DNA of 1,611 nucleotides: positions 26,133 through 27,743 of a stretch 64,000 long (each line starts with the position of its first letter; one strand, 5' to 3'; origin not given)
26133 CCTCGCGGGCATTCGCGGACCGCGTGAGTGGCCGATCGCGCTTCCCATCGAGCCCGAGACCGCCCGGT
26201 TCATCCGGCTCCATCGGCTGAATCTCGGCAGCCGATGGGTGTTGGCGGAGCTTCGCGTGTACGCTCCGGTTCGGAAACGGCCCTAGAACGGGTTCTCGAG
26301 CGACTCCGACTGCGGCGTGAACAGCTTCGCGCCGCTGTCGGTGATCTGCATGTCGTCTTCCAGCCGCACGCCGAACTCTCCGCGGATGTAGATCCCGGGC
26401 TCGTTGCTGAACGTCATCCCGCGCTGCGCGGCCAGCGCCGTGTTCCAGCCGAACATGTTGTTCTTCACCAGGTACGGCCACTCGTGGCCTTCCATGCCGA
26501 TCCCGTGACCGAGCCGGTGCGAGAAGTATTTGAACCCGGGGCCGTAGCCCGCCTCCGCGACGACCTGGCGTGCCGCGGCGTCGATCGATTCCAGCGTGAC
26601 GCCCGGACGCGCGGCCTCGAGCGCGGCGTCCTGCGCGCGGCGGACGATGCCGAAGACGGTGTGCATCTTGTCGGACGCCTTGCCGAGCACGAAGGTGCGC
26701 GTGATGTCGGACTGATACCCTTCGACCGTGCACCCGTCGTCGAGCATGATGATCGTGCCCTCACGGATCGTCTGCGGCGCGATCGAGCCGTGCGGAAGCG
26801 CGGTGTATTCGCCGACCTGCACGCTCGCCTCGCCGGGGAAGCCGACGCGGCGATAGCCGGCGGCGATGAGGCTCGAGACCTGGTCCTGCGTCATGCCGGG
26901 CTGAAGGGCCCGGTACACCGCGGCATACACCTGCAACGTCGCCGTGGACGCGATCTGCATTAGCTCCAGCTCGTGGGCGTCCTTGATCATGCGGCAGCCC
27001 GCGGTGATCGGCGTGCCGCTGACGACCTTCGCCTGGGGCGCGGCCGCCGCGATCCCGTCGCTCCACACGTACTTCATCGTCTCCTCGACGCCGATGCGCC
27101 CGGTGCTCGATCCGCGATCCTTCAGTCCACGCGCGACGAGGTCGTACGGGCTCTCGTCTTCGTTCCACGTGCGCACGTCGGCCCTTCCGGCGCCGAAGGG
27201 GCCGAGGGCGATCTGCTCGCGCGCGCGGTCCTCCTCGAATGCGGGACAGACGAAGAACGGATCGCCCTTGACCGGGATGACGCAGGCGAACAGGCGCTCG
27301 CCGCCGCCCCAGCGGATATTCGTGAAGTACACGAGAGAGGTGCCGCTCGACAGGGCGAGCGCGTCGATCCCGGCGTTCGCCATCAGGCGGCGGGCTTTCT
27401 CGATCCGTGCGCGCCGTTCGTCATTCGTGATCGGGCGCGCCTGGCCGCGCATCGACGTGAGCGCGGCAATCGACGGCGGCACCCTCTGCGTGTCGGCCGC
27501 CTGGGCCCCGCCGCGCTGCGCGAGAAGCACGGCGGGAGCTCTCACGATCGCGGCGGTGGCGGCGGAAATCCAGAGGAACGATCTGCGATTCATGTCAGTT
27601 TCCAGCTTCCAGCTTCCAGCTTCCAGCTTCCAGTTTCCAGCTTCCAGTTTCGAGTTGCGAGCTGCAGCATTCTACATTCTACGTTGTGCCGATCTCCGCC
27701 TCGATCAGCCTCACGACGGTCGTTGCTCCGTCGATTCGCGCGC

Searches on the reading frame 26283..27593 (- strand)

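Call 8: search_protein_families(library=pfam, proteins=[window:26283-27593:-])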
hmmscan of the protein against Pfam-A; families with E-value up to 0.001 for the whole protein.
window:26283-27593:- (436 aa): 2 families
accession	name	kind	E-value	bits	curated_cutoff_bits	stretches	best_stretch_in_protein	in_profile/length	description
PF00557.29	Peptidase_M24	-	9.1e-54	182.8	23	1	210-419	1-208/208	Metallopeptidase family M24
PF01321.24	Creatinase_N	-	1.4e-19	71.3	22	1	63-203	1-128/128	Creatinase/Prolidase N-terminal domain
